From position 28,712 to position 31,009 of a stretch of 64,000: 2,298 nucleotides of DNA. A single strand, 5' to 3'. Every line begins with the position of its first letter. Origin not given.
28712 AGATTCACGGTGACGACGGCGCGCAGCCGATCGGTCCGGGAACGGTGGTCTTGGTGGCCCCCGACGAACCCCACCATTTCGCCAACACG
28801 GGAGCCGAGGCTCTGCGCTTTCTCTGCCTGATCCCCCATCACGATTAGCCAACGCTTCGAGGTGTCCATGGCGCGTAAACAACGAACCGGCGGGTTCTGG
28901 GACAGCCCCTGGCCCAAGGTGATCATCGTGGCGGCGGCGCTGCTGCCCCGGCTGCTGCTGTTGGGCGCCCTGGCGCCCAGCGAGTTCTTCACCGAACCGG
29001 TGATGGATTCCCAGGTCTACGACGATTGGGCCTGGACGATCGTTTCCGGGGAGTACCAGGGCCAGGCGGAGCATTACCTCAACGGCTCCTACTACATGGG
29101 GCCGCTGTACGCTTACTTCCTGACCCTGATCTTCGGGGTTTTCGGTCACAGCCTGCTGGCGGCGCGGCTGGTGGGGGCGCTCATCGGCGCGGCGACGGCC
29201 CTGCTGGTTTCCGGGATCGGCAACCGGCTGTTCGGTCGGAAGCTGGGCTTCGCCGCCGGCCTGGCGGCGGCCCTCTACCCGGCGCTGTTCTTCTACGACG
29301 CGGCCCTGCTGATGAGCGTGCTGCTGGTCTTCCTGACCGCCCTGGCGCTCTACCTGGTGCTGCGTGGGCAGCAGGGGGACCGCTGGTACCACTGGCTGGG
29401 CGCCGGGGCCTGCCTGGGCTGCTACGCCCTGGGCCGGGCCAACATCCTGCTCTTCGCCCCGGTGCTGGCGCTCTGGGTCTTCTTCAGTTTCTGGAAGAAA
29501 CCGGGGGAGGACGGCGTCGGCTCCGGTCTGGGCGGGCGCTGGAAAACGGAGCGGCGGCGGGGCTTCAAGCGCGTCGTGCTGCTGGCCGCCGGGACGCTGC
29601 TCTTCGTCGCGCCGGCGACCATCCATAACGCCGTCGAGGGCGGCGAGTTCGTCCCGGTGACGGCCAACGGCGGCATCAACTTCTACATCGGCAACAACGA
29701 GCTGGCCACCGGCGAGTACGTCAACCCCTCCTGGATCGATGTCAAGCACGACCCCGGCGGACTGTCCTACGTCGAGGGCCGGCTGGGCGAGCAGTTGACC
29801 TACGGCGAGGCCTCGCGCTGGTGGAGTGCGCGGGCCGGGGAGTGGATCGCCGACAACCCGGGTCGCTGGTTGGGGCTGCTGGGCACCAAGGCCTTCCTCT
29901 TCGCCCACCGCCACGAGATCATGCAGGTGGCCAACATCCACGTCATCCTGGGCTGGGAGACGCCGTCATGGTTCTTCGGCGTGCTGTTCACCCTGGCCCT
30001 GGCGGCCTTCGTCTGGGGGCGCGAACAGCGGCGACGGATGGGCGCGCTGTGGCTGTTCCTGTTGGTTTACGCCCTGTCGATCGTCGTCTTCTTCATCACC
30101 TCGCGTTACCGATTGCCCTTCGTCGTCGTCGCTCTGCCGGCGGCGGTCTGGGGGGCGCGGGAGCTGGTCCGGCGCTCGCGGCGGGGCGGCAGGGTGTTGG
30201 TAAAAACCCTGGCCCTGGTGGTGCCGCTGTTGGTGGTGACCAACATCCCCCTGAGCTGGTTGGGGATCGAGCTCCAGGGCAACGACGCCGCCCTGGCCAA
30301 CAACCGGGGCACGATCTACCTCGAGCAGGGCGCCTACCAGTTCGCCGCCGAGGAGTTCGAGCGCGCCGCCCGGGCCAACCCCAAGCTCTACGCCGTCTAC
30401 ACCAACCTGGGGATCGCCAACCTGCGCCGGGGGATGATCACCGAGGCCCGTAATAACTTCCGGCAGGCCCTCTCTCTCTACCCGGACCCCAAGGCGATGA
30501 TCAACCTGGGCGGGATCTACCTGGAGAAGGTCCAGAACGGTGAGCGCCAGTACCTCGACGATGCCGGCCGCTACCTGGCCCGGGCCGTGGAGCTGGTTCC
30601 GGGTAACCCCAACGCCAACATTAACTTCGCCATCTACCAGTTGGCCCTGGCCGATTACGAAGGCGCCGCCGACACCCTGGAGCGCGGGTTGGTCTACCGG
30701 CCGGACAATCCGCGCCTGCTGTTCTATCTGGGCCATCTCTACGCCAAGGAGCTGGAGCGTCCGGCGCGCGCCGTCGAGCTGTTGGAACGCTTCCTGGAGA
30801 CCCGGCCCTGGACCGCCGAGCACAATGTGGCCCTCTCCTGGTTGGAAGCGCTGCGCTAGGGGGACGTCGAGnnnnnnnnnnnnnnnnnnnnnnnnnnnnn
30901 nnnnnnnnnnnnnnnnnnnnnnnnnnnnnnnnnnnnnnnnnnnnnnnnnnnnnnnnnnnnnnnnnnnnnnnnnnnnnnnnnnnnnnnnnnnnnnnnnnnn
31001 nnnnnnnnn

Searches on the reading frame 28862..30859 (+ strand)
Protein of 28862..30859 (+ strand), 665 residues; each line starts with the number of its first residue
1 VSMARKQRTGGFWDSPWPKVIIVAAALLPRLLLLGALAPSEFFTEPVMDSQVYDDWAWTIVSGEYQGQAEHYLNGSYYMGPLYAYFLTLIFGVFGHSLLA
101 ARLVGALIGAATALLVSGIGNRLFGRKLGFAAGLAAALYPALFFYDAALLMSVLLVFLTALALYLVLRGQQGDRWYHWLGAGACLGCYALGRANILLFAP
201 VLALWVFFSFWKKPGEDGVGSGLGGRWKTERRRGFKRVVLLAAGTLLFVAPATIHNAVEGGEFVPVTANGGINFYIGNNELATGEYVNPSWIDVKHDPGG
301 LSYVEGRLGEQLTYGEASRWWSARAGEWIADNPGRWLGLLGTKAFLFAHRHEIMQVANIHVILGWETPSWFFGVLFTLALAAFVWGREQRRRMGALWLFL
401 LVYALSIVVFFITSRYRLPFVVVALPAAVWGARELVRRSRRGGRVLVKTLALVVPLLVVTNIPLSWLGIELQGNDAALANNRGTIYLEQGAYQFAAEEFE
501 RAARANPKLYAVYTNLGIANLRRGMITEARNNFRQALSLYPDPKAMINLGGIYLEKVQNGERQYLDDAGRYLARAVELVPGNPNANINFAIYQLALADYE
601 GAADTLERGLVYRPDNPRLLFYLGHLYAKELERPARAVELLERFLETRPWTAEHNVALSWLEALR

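Call 20: search_protein_families(library=pfam, proteins=[window:28862-30859:+])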
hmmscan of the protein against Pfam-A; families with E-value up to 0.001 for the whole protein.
window:28862-30859:+ (665 aa): 13 families
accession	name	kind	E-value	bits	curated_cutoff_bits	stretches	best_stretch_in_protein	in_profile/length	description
PF13231.12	PMT_2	-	1.6e-14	54.9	26.1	1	81-212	4-139/160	Dolichyl-phosphate-mannose-protein mannosyltransferase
PF07719.23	TPR_2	-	1.1e-11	44.4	27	1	512-542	3-33/34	Tetratricopeptide repeat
PF13432.12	TPR_16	-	1.8e-11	44.7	32.7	1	589-648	3-61/65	Tetratricopeptide repeat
PF13431.12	TPR_17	-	4.5e-11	42.5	24.4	0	499-530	2-33/34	Tetratricopeptide repeat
PF14559.12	TPR_19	-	5.9e-11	43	25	1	566-619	8-61/68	Tetratricopeptide repeat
PF13414.12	TPR_11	-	8e-11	41.9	26.8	1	598-629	9-40/42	TPR repeat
PF13428.12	TPR_14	-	6.4e-10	39.2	23.5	0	514-549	5-41/44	Tetratricopeptide repeat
PF00515.34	TPR_1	-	4.6e-09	36.2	27.8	0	511-542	2-33/34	Tetratricopeptide repeat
PF13371.12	TPR_9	-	1.9e-08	34.6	35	1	591-649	4-60/73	Tetratricopeptide repeat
PF13424.12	TPR_12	-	1.8e-07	31.7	30.1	1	476-541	3-76/77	Tetratricopeptide repeat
PF13181.12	TPR_8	-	3e-07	30.5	25.7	0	512-542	3-33/34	Tetratricopeptide repeat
PF13176.12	TPR_7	-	0.0005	20.4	27.9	0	623-650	5-31/36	Tetratricopeptide repeat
PF13174.12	TPR_6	-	0.0006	20.7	26.3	0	515-542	5-32/33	Tetratricopeptide repeat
